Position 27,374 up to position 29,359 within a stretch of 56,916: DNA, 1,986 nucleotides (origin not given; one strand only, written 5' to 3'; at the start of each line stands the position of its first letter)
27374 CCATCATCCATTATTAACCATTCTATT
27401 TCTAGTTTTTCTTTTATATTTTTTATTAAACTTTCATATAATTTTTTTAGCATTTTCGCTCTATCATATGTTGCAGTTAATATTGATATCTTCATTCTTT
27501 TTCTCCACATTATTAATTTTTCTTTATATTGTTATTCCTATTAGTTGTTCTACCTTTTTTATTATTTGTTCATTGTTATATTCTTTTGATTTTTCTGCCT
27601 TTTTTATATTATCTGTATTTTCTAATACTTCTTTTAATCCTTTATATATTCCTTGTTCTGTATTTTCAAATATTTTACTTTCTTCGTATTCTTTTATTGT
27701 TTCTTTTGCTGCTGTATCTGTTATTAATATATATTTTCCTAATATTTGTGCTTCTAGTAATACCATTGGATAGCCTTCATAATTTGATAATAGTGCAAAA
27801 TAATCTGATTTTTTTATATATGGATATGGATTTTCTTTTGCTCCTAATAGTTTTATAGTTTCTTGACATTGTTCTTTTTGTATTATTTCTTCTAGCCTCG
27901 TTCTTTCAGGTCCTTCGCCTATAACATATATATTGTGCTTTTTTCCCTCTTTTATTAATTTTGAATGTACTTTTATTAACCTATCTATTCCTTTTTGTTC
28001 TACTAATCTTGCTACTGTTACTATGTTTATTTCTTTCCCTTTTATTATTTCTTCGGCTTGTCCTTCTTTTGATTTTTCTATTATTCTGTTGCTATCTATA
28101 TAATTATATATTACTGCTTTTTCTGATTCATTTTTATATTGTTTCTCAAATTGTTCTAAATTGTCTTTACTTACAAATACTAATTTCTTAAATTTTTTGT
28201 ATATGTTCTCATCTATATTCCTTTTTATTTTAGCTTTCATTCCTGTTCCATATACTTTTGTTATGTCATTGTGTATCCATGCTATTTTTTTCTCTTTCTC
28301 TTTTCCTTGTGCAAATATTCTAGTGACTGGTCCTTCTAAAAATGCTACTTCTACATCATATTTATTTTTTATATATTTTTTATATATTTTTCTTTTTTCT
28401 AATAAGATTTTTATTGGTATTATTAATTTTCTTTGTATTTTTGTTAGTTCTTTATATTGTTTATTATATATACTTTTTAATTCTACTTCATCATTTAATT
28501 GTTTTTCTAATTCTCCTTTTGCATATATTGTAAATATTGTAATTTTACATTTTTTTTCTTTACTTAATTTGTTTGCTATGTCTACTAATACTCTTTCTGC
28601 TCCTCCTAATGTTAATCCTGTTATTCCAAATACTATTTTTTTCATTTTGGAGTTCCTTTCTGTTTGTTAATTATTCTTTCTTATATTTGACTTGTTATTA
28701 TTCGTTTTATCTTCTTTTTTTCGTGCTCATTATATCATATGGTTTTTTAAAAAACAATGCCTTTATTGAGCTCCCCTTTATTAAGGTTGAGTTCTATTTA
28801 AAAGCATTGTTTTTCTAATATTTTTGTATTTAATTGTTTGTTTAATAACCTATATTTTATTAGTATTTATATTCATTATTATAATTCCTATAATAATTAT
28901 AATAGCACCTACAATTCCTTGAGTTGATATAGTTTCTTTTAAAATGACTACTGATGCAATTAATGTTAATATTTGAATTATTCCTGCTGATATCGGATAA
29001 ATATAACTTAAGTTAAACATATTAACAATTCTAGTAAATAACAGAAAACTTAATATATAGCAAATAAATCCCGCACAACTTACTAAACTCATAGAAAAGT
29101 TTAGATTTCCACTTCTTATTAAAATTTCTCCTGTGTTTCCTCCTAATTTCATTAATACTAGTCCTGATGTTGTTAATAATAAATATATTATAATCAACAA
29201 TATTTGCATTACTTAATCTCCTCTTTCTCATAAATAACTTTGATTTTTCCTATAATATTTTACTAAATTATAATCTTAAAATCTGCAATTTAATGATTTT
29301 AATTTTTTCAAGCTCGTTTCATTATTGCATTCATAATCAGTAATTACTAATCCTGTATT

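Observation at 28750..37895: Arn/Gtr-like lipid-carrier amino-sugar decoration cassette in a monoderm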

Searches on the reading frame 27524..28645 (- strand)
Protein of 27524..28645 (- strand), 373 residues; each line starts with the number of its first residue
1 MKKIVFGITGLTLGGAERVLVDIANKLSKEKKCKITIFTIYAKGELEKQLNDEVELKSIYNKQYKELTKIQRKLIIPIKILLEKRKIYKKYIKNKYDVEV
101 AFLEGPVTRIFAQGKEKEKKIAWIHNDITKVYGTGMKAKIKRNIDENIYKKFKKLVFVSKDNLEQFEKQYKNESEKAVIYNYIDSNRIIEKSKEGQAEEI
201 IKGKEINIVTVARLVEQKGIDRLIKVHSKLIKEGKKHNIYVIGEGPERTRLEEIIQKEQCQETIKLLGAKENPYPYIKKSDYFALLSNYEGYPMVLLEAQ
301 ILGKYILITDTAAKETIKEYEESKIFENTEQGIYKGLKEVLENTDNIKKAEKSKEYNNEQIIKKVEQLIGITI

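Call 6: search_protein_families(library=pfam, proteins=[window:27524-28645:-], max_evalue=0.001)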
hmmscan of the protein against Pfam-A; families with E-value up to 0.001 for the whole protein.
window:27524-28645:- (373 aa): 3 families
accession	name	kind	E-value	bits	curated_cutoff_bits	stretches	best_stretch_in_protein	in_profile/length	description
PF00534.26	Glycos_transf_1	-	2.1e-23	83.2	26.4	1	197-357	7-169/172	Glycosyl transferases group 1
PF13692.12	Glyco_trans_1_4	-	1.1e-19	71.6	27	1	207-343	3-142/142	Glycosyl transferases group 1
PF13439.12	Glyco_transf_4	-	8.1e-06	26.4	28.5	1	14-187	2-170/170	Glycosyltransferase Family 4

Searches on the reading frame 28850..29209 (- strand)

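Call 4: search_protein_families(library=pfam, proteins=[window:28850-29209:-], max_evalue=0.01)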
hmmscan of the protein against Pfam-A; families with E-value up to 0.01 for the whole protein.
window:28850-29209:- (119 aa): 3 families
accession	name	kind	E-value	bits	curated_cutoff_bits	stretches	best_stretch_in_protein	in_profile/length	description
PF00892.27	EamA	-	0.00019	22.2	28.2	1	33-113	59-134/135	EamA-like transporter family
PF00893.25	Multi_Drug_Res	-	0.0015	19.5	23.7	1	45-105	33-93/93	Small Multidrug Resistance protein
PF10639.15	TMEM234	-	0.0083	16.6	30.1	0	53-112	53-112/113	Putative transmembrane family 234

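Call 5: search_protein_families(library=ncbifam, proteins=[window:28850-29209:-], max_evalue=0.001)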
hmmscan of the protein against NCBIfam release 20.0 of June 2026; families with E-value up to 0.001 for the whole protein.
window:28850-29209:- (119 aa): 7 families
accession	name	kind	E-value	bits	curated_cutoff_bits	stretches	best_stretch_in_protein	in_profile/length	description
NF002816.2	PRK02971.1-2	equivalog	8.6e-06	26.2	99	1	37-115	40-119/120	4-amino-4-deoxy-L-arabinose-phosphoundecaprenol flippase subunit ArnF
NF051482.1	EbrB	exception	2.8e-05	24.7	160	1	40-114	29-103/105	SMR family multidrug efflux transporter EbrB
NF051481.1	EbrA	exception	3.2e-05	24.2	160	1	45-114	35-104/104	SMR family multidrug efflux transporter EbrA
NF000384.1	QacCGHJ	equivalog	9.4e-05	22.6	160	1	37-115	25-103/107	QacCGHJ group quaternary ammonium compound efflux SMR transporter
NF000023.1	qac_SMR_C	exception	0.00013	22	200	1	27-115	16-103/107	quaternary ammonium compound efflux SMR transporter QacC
NF000279.1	qac_SMR_H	exception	0.00043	20.6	205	1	27-114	16-102/107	quaternary ammonium compound efflux SMR transporter QacH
NF012170.0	qac_SMR_J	exception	0.00064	20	210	0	47-115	35-103/107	quaternary ammonium compound efflux SMR transporter QacJ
